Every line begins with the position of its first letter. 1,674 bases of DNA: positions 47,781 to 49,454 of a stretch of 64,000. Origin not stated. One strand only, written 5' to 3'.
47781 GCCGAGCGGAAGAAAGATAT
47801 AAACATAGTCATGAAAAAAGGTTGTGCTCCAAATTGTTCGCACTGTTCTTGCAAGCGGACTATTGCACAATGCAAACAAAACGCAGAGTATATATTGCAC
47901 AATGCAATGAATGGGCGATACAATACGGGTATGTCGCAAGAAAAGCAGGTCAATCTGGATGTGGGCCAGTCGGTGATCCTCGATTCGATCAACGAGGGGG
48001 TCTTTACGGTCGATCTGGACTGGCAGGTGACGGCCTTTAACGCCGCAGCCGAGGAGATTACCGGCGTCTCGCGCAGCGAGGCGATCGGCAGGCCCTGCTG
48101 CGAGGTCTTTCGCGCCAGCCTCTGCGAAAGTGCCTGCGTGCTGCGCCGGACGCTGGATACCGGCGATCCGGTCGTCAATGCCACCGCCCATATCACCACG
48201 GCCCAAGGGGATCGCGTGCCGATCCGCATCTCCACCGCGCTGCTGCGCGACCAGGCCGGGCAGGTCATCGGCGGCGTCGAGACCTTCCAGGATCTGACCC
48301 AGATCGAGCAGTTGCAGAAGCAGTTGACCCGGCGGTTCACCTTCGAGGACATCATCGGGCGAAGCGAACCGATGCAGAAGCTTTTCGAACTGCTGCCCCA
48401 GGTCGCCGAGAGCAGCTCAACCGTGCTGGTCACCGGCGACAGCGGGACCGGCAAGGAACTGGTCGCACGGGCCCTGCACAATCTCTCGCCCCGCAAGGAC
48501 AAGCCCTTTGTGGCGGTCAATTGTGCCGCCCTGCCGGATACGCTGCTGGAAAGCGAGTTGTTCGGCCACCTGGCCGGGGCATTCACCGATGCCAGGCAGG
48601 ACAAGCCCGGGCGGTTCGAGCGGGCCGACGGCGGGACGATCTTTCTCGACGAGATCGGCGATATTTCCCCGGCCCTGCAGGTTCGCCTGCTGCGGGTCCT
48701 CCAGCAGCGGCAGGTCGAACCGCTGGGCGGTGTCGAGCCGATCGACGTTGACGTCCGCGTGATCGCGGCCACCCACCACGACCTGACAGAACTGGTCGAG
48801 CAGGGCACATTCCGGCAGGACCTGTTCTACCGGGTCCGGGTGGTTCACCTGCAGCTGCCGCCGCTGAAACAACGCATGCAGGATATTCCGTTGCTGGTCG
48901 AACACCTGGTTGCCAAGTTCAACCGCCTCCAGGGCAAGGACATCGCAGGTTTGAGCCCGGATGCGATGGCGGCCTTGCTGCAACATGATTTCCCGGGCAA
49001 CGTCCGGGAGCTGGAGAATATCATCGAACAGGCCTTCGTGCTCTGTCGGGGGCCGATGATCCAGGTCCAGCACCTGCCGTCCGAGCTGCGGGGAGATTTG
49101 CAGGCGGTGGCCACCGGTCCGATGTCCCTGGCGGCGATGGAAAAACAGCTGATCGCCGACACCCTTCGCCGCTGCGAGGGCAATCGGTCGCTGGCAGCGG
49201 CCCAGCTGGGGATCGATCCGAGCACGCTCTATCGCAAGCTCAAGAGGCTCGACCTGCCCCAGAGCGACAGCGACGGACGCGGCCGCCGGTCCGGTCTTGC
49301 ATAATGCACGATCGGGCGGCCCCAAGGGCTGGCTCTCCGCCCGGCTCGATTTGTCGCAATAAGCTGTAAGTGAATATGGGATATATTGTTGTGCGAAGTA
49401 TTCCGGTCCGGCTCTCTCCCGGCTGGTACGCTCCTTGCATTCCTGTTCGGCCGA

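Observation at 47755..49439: Sigma-54-type promoter motifs on both flanks of the activator gene, plus a duplicated 15-bp palindromic element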

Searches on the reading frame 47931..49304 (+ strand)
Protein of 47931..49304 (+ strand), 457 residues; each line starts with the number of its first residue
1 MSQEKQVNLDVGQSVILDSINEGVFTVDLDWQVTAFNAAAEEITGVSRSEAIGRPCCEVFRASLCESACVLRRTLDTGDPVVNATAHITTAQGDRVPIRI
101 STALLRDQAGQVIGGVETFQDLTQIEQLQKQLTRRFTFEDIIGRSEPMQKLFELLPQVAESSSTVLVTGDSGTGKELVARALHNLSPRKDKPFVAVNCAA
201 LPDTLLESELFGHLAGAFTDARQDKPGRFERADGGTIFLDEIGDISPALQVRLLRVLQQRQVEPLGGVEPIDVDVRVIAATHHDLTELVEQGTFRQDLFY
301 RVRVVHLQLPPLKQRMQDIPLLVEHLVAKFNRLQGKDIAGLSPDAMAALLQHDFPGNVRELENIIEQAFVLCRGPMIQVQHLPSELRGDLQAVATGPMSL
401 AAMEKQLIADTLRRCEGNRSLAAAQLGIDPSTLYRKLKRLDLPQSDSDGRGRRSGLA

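Call 7: search_protein_families(library=pfam, proteins=[window:47931-49304:+], max_evalue=0.001)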
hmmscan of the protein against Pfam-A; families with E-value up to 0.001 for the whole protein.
window:47931-49304:+ (457 aa): 13 families
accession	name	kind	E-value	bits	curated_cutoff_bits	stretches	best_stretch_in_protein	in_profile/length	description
PF00158.32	Sigma54_activat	-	7.8e-71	237.6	20.2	1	141-307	1-167/168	Sigma-54 interaction domain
PF25601.1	AAA_lid_14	-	1.8e-27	95.4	27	1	314-389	2-77/87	AAA+ ATPase lid domain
PF14532.12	Sigma54_activ_2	-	1.1e-24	87.7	25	1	142-312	1-138/138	Sigma-54 interaction domain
PF02954.25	HTH_8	-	1e-14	54.4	22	1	400-440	2-42/42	Bacterial regulatory protein, Fis family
PF08448.16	PAS_4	-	5.8e-14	52.7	23.1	1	17-124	1-107/110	PAS fold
PF13426.13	PAS_9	-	8.1e-13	49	27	1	22-124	2-103/103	PAS domain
PF00989.32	PAS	-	2e-11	44.4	22.6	1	15-121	5-112/113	PAS fold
PF07728.20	AAA_5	-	5.3e-09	36.6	22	1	165-282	2-122/139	AAA domain (dynein-related subfamily)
PF13191.12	AAA_16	-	3.2e-07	31.4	32.6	1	142-259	3-122/167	AAA ATPase domain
PF07724.20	AAA_2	-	1.1e-05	26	27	1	163-278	4-119/166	AAA domain (Cdc48 subfamily)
PF13188.13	PAS_8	-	2.6e-05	24.4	21.8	1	16-64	6-54/65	PAS domain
PF00004.35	AAA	-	2.7e-05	25.1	21.2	1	165-289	1-114/131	ATPase family associated with various cellular activities (AAA)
PF01078.27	Mg_chelatase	-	0.00063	19.6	20.3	0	162-189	22-49/207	Magnesium chelatase, subunit ChlI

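Call 8: find_related_loci(query=window:47931-49304:+, collection=genome_contigs, flank=4000)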
Query window:47931-49304:+ (457 aa) in genome_contigs; peptide patterns used: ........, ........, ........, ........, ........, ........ (x = any residue, [..] = any of these).
600 stretches matched a pattern (row limit reached: there are more); 259 encode a relative of the query (tblastn E <= 1e-3); the best 80 are kept; 80 distinct loci.
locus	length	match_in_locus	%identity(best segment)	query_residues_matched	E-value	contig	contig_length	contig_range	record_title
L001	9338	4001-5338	69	9-452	0e+0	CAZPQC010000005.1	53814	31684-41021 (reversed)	MAG TPA_asm: uncultured Spirochaetaceae bacterium isolate binchicken_co34_125 genome assembly, contig: NODE_763_length_5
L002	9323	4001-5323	68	16-454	0e+0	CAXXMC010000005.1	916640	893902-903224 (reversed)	MAG: Phycisphaerae bacterium isolate 5faf82f8-1606-4ed3-8979-838274c66e85 genome assembly, contig: contig_5, whole genom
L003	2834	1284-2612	71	13-453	0e+0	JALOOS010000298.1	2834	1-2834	MAG: Desulfobacterales bacterium isolate Prado109 scaffold_97913, whole genome shotgun sequence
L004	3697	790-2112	68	15-453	0e+0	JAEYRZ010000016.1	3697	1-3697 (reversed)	MAG: Proteobacteria bacterium isolate OH_CBB_79 k127_1594233, whole genome shotgun sequence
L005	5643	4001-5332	66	13-453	0e+0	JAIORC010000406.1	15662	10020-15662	MAG: Phycisphaerae bacterium isolate SMBSF08 20071_Bin_7_contigs_1_c_000000000690, whole genome shotgun sequence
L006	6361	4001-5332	64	13-452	0e+0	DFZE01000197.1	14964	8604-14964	MAG TPA_asm: Desulfobacteraceae bacterium UBA4064 UBA4064_contig_12614, whole genome shotgun sequence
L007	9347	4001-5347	64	13-455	0e+0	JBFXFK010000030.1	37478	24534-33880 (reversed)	MAG: Desulfatirhabdiaceae bacterium isolate CA_2019_TPIn_138 NODE_3412_length_37478_cov_9.941099_TPIn, whole genome shot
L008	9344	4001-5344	63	8-452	0e+0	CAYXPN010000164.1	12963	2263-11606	MAG TPA_asm: uncultured Planctomycetaceae bacterium isolate binchicken_co17_32 genome assembly, contig: NODE_10878_lengt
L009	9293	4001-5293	65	13-440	0e+0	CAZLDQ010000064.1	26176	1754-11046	MAG TPA_asm: uncultured Planctomycetaceae bacterium isolate SRP167436_co1_175 genome assembly, contig: NODE_2750_length_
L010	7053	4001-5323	64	13-450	0e+0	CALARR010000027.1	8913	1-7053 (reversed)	MAG TPA_asm: uncultured Planctomycetales bacterium isolate SRR3330210_bin.80_CONCOCT_v1.1_MAG genome assembly, contig: E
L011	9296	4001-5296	65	13-442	0e+0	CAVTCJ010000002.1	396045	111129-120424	MAG: uncultured Planctomycetota bacterium isolate MFD02416.bin.2.218 genome assembly, contig: contig_13747, whole genome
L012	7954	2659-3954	64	13-442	0e+0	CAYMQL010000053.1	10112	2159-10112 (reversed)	MAG TPA_asm: uncultured Planctomycetaceae bacterium isolate binchicken_co27_67 genome assembly, contig: NODE_11801_lengt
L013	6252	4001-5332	64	13-454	0e+0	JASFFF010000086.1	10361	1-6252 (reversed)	MAG: Desulfosarcina sp. isolate D0606S02metaG_Bin_160 D0606S02metaG_FD_scaffold_1663_c1, whole genome shotgun sequence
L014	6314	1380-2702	63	13-448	0e+0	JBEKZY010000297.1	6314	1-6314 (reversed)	MAG: Thermoguttaceae bacterium isolate SPRUCE 80 SPRUCE_80_297, whole genome shotgun sequence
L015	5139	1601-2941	62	10-453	0e+0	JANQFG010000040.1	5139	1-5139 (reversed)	MAG: bacterium isolate PL23a_bin.76 k99_1085058, whole genome shotgun sequence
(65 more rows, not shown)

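Call 35: list_cluster_members(proteins=[window:47931-49304:+, window:49878-51089:+, window:47329-47739:-, window:34507-37644:-])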
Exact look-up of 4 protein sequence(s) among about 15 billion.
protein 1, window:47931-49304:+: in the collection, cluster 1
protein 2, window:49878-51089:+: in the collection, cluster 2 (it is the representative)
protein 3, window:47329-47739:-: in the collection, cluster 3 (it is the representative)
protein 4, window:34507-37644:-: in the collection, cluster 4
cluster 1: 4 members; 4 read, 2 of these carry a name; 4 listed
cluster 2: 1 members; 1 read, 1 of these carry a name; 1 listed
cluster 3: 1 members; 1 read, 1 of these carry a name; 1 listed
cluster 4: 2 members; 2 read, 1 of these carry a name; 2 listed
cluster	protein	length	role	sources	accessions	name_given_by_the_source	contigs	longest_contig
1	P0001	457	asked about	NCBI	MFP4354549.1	MAG: sigma-54 interaction domain-containing protein [Phycisphaerae bacterium]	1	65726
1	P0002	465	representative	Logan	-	-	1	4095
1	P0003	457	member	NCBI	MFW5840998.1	MAG: sigma-54 interaction domain-containing protein [Planctomycetota bacterium]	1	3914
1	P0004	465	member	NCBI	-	-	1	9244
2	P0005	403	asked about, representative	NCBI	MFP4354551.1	MAG: iron-sulfur cluster carrier protein MrpORP [Phycisphaerae bacterium]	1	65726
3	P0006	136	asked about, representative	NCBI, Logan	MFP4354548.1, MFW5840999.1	MAG: hypothetical protein ACLFUJ_05430 [Phycisphaerae bacterium]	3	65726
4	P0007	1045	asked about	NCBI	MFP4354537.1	MAG: glycoside hydrolase family 2 TIM barrel-domain containing protein [Phycisphaerae ...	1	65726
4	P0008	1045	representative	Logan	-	-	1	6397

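Call 37: search_protein_families(library=ncbifam, proteins=[window:47931-49304:+], max_evalue=0.00001)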
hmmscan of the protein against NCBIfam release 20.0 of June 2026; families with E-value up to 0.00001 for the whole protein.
window:47931-49304:+ (457 aa): 32 families (the best 25 are shown)
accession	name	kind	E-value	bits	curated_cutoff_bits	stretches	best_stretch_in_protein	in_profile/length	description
NF041552.1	TF_PrdR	equivalog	6.2e-109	364.9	795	1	13-439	136-575/577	sigma-54 dependent transcriptional regulator PrdR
TIGR01817.1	nifA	equivalog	4.2e-105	352.5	528.85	1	127-390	184-446/534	nif-specific transcriptional activator NifA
TIGR01818.1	ntrC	equivalog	2.2e-101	339.9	558.6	1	135-395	130-391/463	nitrogen regulation protein NR(I)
NF008469.0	PRK11361.1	equivalog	4.1e-101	339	714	1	124-439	128-453/461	acetoacetate metabolism transcriptional regulator AtoC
TIGR02915.1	PEP_resp_reg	equivalog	1.7e-97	327.1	502.6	1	122-442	119-444/445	PEP-CTERM-box response regulator transcription factor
NF007689.0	PRK10365.1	equivalog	1.1e-96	324.3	760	1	140-439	140-441/441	sigma-54-dependent response regulator transcription factor ZraR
NF038308.1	RNA_repair_RtcR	equivalog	3.8e-94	316.4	650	1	119-395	160-445/530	RNA repair transcriptional activator RtcR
NF050807.1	TransRegFlbDCaul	equivalog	6e-94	315.4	750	1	140-439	119-437/454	sigma-54-dependent transcriptional regulator FlbD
NF003451.0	PRK05022.1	equivalog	1.5e-93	314.3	476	1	129-442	180-510/512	nitric oxide reductase transcriptional regulator NorR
TIGR02329.1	propionate_PrpR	equivalog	1.7e-89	300.8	499.2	1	67-438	171-525/526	propionate catabolism operon regulatory protein PrpR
NF011695.0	PRK15115.1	equivalog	2.9e-89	299.9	763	1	138-446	134-442/445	two-component system response regulator GlrR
NF011958.0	PRK15429.1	equivalog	3.9e-85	286.9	830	1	121-443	364-687/692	formate hydrogenlyase transcriptional activator FlhA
NF008176.1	PRK10923.1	equivalog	2.3e-84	283.7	620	1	130-389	129-388/469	nitrogen regulation protein NR(I)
NF011953.0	PRK15424.1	equivalog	1.3e-82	278.1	703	1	126-439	206-533/538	propionate catabolism operon regulatory protein PrpR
NF041946.1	LuxO_transreg_Vib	equivalog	6.3e-82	275.8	800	1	131-388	125-382/463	quorum-sensing sigma-54 dependent transcriptional regulator LuxO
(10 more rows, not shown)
